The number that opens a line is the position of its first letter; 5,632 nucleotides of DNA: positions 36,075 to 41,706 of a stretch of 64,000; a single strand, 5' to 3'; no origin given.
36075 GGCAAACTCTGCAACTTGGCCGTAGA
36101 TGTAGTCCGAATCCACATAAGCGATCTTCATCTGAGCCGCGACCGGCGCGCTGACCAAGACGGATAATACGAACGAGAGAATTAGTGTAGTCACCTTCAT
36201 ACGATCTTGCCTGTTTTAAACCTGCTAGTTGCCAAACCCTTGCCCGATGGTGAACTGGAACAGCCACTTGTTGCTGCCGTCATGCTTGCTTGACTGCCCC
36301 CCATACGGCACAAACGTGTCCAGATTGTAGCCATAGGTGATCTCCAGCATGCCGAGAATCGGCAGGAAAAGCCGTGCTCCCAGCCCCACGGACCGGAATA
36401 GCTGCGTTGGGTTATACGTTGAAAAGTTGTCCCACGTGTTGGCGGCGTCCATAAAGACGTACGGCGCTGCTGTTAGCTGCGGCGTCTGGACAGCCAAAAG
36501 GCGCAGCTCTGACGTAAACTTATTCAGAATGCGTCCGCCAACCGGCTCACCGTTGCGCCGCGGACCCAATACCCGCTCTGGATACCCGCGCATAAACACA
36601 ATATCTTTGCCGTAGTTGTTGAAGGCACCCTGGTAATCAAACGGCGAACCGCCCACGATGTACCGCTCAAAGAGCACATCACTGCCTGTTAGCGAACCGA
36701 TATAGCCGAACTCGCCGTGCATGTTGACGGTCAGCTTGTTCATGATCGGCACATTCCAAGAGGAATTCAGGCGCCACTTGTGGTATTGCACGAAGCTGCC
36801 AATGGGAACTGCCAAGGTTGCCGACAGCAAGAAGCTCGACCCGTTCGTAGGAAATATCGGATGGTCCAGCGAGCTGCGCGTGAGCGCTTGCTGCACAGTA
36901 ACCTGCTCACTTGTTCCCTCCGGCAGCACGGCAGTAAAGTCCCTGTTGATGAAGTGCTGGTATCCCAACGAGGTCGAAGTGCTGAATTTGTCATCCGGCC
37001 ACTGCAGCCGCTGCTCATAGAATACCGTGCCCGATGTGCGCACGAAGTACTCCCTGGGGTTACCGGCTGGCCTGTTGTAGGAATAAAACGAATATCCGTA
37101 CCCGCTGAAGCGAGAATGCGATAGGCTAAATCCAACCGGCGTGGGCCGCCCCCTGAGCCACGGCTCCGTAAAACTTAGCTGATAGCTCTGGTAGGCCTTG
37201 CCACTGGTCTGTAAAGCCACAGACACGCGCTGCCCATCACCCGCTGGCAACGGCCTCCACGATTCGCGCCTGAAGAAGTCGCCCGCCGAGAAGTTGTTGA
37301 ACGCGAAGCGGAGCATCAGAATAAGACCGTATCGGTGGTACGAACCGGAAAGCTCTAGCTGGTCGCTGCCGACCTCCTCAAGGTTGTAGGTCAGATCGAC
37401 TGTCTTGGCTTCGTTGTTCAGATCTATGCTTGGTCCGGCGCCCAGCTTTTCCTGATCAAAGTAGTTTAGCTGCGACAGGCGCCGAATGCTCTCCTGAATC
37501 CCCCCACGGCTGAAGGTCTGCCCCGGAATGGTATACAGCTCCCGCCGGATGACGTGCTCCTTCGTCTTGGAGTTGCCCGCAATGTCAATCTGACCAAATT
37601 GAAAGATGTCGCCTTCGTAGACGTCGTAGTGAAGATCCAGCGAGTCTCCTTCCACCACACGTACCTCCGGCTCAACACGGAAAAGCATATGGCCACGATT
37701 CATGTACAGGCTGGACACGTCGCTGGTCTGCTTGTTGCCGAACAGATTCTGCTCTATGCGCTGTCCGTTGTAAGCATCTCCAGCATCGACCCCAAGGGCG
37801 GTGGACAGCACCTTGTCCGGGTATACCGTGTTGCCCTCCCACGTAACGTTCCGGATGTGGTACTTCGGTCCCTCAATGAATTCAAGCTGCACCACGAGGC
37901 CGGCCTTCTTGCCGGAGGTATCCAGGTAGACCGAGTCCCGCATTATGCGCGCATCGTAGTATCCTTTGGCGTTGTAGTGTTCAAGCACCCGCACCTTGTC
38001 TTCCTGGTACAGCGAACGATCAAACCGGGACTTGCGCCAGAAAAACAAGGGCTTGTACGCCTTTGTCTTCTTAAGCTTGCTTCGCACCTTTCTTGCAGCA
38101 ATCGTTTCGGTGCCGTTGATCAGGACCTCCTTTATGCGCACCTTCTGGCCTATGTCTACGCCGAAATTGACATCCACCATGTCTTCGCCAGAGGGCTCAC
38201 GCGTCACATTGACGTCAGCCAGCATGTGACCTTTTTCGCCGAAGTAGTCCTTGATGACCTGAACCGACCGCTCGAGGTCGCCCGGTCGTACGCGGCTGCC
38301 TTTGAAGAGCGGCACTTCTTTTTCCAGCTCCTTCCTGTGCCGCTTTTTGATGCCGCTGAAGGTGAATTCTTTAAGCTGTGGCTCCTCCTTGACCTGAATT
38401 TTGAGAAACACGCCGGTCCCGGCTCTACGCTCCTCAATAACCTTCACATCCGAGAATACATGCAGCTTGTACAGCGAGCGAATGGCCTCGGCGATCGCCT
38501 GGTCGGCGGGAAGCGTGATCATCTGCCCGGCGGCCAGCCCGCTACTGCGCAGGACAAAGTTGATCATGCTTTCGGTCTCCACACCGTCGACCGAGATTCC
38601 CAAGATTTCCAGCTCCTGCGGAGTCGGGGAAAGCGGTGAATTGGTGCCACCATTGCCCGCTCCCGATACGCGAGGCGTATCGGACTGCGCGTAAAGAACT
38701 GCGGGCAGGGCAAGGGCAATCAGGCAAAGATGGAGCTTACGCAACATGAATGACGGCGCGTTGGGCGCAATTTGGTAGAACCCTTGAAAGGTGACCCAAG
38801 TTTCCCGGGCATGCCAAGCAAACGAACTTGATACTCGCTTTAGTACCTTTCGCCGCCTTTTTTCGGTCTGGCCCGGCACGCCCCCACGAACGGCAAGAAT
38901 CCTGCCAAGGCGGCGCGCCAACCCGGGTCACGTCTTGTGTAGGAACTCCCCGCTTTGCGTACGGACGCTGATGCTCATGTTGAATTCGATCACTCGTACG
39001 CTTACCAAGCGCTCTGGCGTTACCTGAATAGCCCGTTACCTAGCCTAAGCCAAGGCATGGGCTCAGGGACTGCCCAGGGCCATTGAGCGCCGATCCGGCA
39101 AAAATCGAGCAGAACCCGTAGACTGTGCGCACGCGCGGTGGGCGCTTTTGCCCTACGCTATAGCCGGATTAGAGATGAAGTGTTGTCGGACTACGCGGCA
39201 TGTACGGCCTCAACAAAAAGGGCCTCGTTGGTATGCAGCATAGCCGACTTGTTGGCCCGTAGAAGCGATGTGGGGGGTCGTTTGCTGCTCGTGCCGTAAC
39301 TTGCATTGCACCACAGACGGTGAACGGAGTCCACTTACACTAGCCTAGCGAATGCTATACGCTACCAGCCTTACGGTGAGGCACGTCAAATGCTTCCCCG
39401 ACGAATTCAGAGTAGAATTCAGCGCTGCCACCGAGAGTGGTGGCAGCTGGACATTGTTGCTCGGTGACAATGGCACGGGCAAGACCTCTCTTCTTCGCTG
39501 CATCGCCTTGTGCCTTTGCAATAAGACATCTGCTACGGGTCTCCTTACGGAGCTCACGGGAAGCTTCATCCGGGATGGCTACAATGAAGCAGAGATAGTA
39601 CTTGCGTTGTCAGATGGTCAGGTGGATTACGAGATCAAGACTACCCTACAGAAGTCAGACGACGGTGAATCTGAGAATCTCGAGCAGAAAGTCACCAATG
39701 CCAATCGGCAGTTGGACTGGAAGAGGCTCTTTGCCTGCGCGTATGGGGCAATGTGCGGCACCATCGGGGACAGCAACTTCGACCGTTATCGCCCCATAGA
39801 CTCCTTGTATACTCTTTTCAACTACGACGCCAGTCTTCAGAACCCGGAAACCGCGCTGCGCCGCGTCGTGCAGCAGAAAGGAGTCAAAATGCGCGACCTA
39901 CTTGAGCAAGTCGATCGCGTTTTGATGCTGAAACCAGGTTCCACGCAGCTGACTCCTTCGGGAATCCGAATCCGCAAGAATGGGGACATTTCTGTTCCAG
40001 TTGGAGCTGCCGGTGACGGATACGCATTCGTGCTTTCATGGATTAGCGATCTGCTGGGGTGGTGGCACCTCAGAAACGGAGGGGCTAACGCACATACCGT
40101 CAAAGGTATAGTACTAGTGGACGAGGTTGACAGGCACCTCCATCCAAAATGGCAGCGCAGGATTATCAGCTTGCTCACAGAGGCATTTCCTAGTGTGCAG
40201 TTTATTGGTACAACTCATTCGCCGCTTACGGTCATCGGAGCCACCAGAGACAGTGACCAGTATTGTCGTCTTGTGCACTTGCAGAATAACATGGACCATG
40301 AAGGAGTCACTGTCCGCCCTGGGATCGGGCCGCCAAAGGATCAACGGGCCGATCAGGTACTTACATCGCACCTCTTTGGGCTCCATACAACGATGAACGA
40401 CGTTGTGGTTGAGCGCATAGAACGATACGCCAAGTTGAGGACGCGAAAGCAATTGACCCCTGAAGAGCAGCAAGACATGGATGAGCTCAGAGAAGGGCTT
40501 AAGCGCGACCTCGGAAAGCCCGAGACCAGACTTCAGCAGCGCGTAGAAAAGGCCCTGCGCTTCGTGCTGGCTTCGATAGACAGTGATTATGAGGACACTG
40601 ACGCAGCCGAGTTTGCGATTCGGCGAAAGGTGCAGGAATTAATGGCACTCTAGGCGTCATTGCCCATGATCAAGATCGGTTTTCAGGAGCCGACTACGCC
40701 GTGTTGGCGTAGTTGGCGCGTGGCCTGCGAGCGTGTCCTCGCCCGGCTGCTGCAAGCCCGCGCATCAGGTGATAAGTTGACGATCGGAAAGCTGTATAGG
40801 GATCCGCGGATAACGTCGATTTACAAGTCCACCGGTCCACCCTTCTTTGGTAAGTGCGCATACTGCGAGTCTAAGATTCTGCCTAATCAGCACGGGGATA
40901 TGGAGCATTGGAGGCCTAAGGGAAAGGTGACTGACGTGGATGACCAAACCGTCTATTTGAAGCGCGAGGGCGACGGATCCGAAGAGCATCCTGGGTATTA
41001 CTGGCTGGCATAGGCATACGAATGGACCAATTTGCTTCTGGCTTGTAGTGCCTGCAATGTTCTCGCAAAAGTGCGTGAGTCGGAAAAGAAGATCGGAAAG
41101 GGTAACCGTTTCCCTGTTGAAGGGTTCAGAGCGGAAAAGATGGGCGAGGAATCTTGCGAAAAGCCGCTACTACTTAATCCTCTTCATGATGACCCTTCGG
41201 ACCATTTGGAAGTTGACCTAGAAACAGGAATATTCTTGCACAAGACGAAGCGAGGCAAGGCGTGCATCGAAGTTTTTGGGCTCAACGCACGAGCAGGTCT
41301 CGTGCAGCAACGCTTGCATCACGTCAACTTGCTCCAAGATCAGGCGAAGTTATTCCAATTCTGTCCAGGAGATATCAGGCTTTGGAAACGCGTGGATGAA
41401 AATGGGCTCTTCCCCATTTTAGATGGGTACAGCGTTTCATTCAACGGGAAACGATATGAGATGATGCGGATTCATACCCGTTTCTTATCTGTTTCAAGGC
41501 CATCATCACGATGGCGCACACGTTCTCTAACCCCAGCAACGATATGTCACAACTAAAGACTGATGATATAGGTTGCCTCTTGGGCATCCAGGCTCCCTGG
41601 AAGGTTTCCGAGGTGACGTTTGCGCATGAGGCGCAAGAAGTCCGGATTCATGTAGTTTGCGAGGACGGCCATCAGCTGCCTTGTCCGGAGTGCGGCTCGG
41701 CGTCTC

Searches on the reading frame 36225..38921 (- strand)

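Call 69: search_protein_families(library=pfam, proteins=[window:36225-38921:-], max_evalue=0.00001)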
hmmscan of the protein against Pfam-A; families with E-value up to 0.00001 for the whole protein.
window:36225-38921:- (898 aa): 2 families
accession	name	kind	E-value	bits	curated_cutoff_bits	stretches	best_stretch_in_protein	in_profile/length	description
PF07244.20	POTRA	-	3.9e-41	140.1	21.3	4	442-516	3-78/79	Surface antigen variable number repeat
PF01103.29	Omp85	-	3.8e-30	105.9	24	1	561-896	4-325/325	Omp85 superfamily domain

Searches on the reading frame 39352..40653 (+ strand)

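Call 69: search_protein_families(library=pfam, proteins=[window:39352-40653:+], max_evalue=0.00001)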
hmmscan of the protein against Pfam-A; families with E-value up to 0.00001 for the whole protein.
window:39352-40653:+ (433 aa): 4 families
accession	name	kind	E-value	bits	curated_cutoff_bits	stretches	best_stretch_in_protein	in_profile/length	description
PF13304.12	AAA_21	-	2.5e-16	61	27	1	251-293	259-302/304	AAA domain, putative AbiEii toxin, Type IV TA system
PF13175.12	AAA_15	-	2.2e-11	44.4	32.1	0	238-291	316-371/374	AAA ATPase domain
PF13476.12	AAA_23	-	3.9e-10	41.1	27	1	6-111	1-91/201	AAA domain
PF02463.25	SMC_N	-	1.5e-07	31.6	40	0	28-105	21-107/220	RecF/RecN/SMC N terminal domain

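Call 72: search_protein_families(library=padloc, proteins=[window:39352-40653:+], max_evalue=0.001)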
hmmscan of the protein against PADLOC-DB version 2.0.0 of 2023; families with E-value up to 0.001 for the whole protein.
window:39352-40653:+ (433 aa): 105 families (the best 25 are shown)
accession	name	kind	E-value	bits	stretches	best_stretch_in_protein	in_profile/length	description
PDLC00304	PtuA1|PtuA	-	3.4e-53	179.4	1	2-400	10-430/444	AAA ATPase domain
PDLC00292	PtuA1|PtuA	-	2e-52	176.5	1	6-388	311-672/726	AAA ATPase domain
PDLC00295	PtuA1|PtuA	-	1e-49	167.8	1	3-402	2-442/451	AAA ATPase domain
PDLC00269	PtuA1|PtuA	-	1.5e-48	164.2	1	2-397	1-443/446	AAA ATPase domain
PDLC00288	PtuA1|PtuA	-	3.6e-44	149.5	1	19-417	328-711/733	AAA ATPase domain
PDLC00301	PtuA1|PtuA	-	1.7e-37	127.4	2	155-360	185-385/429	AAA ATPase domain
PDLC00271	PtuA1|PtuA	-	1.9e-35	121.2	2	245-386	273-400/421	AAA ATPase domain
PDLC00291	PtuA1|PtuA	-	2.8e-35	120.1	1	34-406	358-744/773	AAA ATPase domain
PDLC00278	PtuA1|PtuA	-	1.5e-32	111.4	2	205-394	239-418/436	AAA ATPase domain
PDLC02913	ATPase_I-A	-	6e-30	102.8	2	214-392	326-491/508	-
PDLC00299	PtuA1|PtuA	-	1.9e-29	101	2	212-395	338-513/535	AAA ATPase domain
PDLC00310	PtuA1|PtuA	-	7.4e-29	99.1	1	210-402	247-431/443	AAA ATPase domain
PDLC00277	PtuA1|PtuA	-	5.1e-28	96.4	2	247-300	281-333/423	AAA ATPase domain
PDLC00298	PtuA1|PtuA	-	2e-27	94.3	1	210-300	238-330/423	AAA ATPase domain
PDLC00287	PtuA1|PtuA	-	6.2e-27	92.5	2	249-350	438-536/584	AAA ATPase domain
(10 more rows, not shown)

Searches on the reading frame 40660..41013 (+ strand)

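Call 72: search_protein_families(library=padloc, proteins=[window:40660-41013:+], max_evalue=0.001)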
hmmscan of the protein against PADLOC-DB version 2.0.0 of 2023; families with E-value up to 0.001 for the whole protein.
window:40660-41013:+ (117 aa): 16 families
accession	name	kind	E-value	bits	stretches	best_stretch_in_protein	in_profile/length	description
PDLC00328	PtuB1|PtuB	-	7.3e-17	59.8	1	62-117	59-100/295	Unknown function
PDLC00339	PtuB1|PtuB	-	1.2e-15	56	1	64-117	65-108/261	Unknown function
PDLC00319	PtuB1|PtuB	-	7.4e-15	53.2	1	45-117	53-111/310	Unknown function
PDLC00316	PtuB1|PtuB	-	1.1e-11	42.9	1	52-117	53-102/301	Unknown function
PDLC00329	PtuB1|PtuB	-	1.6e-11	42.1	1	62-117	62-103/331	Unknown function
PDLC00333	PtuB1|PtuB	-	5.3e-11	40.6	1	3-117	1-103/272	Unknown function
PDLC00330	PtuB1|PtuB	-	1.2e-10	39.7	1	15-117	11-92/271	Unknown function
PDLC00337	PtuB1|PtuB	-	1.9e-10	39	1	30-91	24-84/216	Unknown function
PDLC00343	PtuB1|PtuB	-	5e-09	34.2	1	14-117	14-104/283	Unknown function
PDLC00292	PtuA1|PtuA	-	1.2e-08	31.8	1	60-97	55-92/726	AAA ATPase domain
PDLC00318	PtuB1|PtuB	-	3.6e-07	28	1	65-117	61-120/299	Unknown function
PDLC00288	PtuA1|PtuA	-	1.6e-06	25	1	54-96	55-97/733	AAA ATPase domain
PDLC00327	PtuB1|PtuB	-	1e-05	23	1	17-99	13-91/391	Unknown function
PDLC00314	PtuB1|PtuB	-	0.00034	18.7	1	66-90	49-72/156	Unknown function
PDLC00336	PtuB1|PtuB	-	0.00046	17.9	1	39-89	42-89/250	Unknown function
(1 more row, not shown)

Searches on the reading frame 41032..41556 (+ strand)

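Call 72: search_protein_families(library=padloc, proteins=[window:41032-41556:+], max_evalue=0.001)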
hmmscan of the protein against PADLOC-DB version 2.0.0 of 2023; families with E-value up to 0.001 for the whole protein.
window:41032-41556:+ (174 aa): 18 families
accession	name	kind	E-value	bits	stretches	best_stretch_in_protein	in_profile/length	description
PDLC00292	PtuA1|PtuA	-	1.8e-20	70.9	1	2-108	108-204/726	AAA ATPase domain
PDLC00339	PtuB1|PtuB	-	6.1e-17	60.3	1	2-104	115-209/261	Unknown function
PDLC00328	PtuB1|PtuB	-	9.2e-17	59.5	1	4-106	109-230/295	Unknown function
PDLC00317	PtuB1|PtuB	-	4.4e-16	57.5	1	2-102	93-172/244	Unknown function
PDLC00319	PtuB1|PtuB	-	2.5e-15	54.8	1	1-106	117-235/310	Unknown function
PDLC00288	PtuA1|PtuA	-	1.1e-14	52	1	22-101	123-204/733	AAA ATPase domain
PDLC00329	PtuB1|PtuB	-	5.3e-12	43.7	1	15-61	143-192/331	Unknown function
PDLC00330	PtuB1|PtuB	-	6.8e-10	37.2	1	3-104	100-208/271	Unknown function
PDLC00316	PtuB1|PtuB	-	1.2e-09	36.2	1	42-103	159-220/301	Unknown function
PDLC00337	PtuB1|PtuB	-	4.6e-08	31.2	1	3-105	95-171/216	Unknown function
PDLC03661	mREase_IV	-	1.8e-07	29.1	1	44-96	115-166/249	Type IV methyl-directed restriction enzyme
PDLC00327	PtuB1|PtuB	-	5.3e-07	27.2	1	3-63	103-164/391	Unknown function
PDLC00291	PtuA1|PtuA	-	1e-06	25.7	1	39-155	154-261/773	AAA ATPase domain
PDLC00340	PtuB1|PtuB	-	3.7e-06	24.7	1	2-96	100-201/268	Unknown function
PDLC00343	PtuB1|PtuB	-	4.8e-06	24.4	1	3-103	112-218/283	Unknown function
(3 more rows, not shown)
